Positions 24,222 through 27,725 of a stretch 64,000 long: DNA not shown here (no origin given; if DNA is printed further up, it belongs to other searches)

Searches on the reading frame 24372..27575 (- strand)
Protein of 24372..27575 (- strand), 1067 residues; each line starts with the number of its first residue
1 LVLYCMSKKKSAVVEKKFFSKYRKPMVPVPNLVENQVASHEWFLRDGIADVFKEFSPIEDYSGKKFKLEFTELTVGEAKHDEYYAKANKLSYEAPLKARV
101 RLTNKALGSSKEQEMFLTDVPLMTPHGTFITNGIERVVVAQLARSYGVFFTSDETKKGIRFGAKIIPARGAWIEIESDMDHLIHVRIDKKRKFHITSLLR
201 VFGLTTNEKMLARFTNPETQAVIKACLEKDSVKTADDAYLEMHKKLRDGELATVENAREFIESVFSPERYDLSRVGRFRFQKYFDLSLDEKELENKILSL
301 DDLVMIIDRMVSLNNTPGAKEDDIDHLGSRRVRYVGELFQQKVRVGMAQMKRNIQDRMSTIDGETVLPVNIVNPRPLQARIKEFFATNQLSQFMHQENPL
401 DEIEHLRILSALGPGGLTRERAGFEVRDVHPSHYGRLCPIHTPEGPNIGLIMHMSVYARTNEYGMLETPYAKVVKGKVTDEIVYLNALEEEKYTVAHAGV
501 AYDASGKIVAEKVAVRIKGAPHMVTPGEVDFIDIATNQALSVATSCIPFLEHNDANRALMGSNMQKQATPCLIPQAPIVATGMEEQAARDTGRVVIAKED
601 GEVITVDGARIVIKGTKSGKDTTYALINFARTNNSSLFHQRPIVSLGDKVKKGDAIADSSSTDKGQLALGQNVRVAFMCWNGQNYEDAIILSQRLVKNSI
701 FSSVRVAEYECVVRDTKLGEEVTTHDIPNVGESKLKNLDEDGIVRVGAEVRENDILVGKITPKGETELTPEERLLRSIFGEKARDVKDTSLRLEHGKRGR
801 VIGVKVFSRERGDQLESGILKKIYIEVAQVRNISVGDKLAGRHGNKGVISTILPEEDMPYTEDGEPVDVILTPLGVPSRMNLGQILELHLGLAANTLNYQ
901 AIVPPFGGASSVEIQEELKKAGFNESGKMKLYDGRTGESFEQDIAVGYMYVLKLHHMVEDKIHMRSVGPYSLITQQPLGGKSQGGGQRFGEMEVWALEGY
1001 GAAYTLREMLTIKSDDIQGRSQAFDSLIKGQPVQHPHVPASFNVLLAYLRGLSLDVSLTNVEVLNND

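Call 80: search_protein_families(library=pfam, proteins=[window:24372-27575:-], max_evalue=0.00001)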
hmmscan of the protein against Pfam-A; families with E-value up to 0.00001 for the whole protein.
window:24372-27575:- (1067 aa): 6 families
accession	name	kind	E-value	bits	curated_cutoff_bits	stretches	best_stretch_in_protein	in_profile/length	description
PF00562.33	RNA_pol_Rpb2_6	-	2.2e-130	435.6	23.4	1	596-983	1-373/373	RNA polymerase Rpb2, domain 6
PF04565.21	RNA_pol_Rpb2_3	-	2.1e-26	92.3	21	1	392-459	1-67/68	RNA polymerase Rpb2, domain 3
PF04560.25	RNA_pol_Rpb2_7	-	3.4e-22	79.1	32.1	1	985-1059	1-85/87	RNA polymerase Rpb2, domain 7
PF04561.19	RNA_pol_Rpb2_2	-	4.3e-22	79.1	21.7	1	145-333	2-190/190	RNA polymerase Rpb2, domain 2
PF10385.14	RNA_pol_Rpb2_45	-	1.6e-19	70.1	28.2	1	470-535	1-66/66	RNA polymerase beta subunit external 1 domain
PF04563.20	RNA_pol_Rpb2_1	-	6.8e-12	45.8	28.2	1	31-364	1-188/203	RNA polymerase beta subunit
